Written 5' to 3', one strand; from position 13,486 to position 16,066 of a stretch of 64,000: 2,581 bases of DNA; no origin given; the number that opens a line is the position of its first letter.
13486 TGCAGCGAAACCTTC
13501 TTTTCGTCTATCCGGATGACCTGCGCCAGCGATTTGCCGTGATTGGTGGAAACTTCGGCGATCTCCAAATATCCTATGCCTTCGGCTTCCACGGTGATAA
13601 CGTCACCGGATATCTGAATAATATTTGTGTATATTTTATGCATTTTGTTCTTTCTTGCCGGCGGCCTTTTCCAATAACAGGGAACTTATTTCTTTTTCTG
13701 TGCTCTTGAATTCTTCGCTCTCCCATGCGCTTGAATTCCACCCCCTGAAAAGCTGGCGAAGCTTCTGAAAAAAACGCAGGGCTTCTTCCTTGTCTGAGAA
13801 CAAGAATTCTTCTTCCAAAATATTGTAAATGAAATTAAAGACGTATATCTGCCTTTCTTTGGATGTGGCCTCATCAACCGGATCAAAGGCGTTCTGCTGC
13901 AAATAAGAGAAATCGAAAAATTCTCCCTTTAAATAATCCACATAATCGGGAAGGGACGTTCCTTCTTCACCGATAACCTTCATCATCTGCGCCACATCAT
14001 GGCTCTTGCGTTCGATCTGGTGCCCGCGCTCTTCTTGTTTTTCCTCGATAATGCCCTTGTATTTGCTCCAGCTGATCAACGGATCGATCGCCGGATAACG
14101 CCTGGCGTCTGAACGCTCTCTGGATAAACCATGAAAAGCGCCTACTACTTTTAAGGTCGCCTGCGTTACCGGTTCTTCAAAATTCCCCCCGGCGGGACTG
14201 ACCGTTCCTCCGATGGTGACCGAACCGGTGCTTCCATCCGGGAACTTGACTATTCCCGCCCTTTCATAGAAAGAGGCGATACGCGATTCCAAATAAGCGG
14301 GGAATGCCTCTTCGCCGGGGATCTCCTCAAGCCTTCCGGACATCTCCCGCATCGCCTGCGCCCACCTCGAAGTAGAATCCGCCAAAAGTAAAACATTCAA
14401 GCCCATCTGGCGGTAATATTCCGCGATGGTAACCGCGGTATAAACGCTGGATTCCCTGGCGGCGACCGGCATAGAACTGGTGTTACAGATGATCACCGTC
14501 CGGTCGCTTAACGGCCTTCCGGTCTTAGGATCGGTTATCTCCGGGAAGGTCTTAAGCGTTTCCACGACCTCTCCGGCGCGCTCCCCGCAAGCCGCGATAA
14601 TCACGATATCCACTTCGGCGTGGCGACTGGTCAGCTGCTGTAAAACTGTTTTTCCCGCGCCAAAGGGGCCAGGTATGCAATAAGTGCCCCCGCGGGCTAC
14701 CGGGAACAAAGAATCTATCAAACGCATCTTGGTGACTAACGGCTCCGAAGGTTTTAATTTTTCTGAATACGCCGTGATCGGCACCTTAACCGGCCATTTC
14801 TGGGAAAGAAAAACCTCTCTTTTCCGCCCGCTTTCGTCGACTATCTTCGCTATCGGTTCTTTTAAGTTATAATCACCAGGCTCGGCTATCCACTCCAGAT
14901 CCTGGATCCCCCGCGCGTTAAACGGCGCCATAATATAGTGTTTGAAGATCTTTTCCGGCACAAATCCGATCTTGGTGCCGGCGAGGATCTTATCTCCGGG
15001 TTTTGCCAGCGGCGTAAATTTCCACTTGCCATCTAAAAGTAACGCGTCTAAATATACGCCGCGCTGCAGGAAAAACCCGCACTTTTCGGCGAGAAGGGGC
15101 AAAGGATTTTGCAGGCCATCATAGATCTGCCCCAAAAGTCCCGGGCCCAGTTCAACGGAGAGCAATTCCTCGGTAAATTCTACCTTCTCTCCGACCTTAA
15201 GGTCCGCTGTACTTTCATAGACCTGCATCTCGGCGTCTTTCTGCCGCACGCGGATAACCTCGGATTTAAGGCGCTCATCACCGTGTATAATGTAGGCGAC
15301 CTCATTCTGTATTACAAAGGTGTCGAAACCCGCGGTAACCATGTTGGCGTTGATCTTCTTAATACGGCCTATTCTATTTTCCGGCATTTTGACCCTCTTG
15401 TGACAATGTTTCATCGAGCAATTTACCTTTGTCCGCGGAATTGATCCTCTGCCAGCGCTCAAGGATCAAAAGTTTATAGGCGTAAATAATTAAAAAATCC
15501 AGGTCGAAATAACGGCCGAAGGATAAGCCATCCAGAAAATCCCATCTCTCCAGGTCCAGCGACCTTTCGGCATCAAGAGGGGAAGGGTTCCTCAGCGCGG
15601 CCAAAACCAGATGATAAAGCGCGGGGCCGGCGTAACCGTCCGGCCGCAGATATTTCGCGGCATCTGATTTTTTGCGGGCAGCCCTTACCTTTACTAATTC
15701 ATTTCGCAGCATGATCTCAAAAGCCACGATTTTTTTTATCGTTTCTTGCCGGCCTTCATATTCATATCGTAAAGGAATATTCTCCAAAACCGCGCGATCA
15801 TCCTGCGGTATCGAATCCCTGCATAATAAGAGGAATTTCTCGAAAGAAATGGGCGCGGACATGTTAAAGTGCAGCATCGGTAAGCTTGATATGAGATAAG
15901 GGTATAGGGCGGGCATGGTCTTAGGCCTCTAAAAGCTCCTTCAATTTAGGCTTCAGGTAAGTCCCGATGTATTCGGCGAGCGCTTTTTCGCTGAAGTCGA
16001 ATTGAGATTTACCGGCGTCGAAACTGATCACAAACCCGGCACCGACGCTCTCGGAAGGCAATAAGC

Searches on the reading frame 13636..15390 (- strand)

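Call 12: search_protein_families(library=pfam, proteins=[window:13636-15390:-])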
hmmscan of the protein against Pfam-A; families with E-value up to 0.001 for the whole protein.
window:13636-15390:- (584 aa): 4 families
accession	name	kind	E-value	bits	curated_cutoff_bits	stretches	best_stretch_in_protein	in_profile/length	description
PF00006.31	ATP-synt_ab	-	1.4e-65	221.4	29.5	1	222-442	2-213/213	ATP synthase alpha/beta family, nucleotide-binding domain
PF16886.11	ATP-synt_ab_Xtn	-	1.4e-22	79.7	25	1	116-202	3-88/88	ATPsynthase alpha/beta subunit barrel-sandwich domain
PF02874.29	ATP-synt_ab_N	-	6.2e-06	27.1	20.9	1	12-73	3-68/69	ATP synthase alpha/beta family, beta-barrel domain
PF22919.1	ATP-synt_VA_C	-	0.00027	21.4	24.7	1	462-521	25-84/101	C-terminal domain of V and A type ATP synthase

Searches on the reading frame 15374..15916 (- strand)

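Call 12: search_protein_families(library=pfam, proteins=[window:15374-15916:-])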
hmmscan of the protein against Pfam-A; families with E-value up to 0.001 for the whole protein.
window:15374-15916:- (180 aa): 1 family
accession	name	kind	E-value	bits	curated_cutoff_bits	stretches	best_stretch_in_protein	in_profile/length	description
PF10962.13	DUF2764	-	6.3e-09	36.3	24.1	1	112-164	204-256/271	Protein of unknown function (DUF2764)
